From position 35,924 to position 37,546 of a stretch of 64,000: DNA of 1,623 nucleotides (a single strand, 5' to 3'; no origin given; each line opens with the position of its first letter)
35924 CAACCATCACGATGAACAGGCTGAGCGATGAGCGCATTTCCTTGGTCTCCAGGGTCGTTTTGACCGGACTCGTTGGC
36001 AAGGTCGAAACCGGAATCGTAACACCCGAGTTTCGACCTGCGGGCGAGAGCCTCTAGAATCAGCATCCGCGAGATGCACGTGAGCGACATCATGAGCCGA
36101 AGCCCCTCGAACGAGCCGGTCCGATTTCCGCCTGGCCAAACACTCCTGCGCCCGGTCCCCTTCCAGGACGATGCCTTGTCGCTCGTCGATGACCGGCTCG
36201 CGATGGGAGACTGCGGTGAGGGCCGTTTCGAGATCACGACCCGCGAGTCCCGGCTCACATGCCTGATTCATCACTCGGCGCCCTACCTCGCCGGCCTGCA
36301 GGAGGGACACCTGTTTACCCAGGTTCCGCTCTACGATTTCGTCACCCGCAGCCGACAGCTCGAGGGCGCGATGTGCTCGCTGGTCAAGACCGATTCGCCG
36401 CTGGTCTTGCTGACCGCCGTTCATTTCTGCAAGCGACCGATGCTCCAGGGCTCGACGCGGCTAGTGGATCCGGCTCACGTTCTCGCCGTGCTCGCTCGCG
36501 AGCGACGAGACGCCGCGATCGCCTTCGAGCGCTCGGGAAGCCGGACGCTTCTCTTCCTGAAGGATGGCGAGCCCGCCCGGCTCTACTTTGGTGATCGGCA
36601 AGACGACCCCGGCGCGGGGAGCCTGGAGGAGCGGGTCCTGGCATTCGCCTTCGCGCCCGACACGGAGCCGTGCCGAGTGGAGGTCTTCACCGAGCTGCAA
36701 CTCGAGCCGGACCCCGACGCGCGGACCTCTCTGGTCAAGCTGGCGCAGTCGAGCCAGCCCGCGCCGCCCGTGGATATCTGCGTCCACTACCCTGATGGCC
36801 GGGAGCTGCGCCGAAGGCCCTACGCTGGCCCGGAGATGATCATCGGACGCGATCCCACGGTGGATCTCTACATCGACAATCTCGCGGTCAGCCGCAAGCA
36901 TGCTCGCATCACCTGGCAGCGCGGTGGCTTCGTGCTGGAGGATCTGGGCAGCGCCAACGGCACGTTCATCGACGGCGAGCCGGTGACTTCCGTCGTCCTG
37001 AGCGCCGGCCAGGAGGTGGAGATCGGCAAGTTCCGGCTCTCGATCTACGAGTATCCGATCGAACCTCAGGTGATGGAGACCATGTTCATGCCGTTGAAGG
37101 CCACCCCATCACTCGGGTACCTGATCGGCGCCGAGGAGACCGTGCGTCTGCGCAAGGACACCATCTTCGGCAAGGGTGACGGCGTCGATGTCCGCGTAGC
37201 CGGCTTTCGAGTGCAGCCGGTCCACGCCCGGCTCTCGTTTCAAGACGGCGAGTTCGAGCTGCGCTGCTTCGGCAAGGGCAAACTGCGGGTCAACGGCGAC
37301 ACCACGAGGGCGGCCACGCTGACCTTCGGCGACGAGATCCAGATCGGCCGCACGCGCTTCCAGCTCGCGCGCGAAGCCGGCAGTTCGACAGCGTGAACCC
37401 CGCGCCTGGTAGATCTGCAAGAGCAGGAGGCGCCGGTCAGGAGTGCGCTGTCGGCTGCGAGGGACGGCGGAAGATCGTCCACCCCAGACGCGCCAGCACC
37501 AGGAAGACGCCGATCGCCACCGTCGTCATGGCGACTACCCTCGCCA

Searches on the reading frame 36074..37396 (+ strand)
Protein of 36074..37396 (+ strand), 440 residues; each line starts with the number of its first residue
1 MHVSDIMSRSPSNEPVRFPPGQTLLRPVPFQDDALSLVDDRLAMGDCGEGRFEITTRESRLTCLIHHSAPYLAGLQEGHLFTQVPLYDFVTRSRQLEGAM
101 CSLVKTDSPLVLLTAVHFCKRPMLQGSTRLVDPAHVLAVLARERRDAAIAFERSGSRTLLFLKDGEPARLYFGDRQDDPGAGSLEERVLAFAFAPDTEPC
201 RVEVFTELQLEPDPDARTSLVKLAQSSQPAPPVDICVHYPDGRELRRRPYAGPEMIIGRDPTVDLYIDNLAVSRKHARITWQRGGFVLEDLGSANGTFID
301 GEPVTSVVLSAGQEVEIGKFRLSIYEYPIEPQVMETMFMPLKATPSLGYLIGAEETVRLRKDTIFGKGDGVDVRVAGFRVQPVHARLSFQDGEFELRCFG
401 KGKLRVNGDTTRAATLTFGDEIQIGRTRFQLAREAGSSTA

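Call 32: search_protein_families(library=ncbifam, proteins=[window:36074-37396:+], max_evalue=1e-12)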
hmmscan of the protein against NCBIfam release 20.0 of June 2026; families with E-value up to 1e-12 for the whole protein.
window:36074-37396:+ (440 aa): 4 families
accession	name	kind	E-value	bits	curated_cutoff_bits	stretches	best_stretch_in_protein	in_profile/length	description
NF041660.2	oxygluDhInhib_OdhI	equivalog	2.9e-24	85.4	200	1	255-322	58-125/130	oxoglutarate dehydrogenase inhibitor Odhl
NF049868.1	FhaB_Rv0019c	equivalog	7.5e-16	58.6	125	1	253-321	86-155/158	FHA domain-containing protein FhaB/FipA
TIGR03354.1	VI_FHA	hypoth_equivalog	1.1e-14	55.2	120.25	0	254-325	25-102/420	type VI secretion system-associated FHA domain protein TagH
NF052573.1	HisKinEspAMyxo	equivalog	7.7e-14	50.7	1400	0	252-324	45-121/755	serine histidine kinase EspA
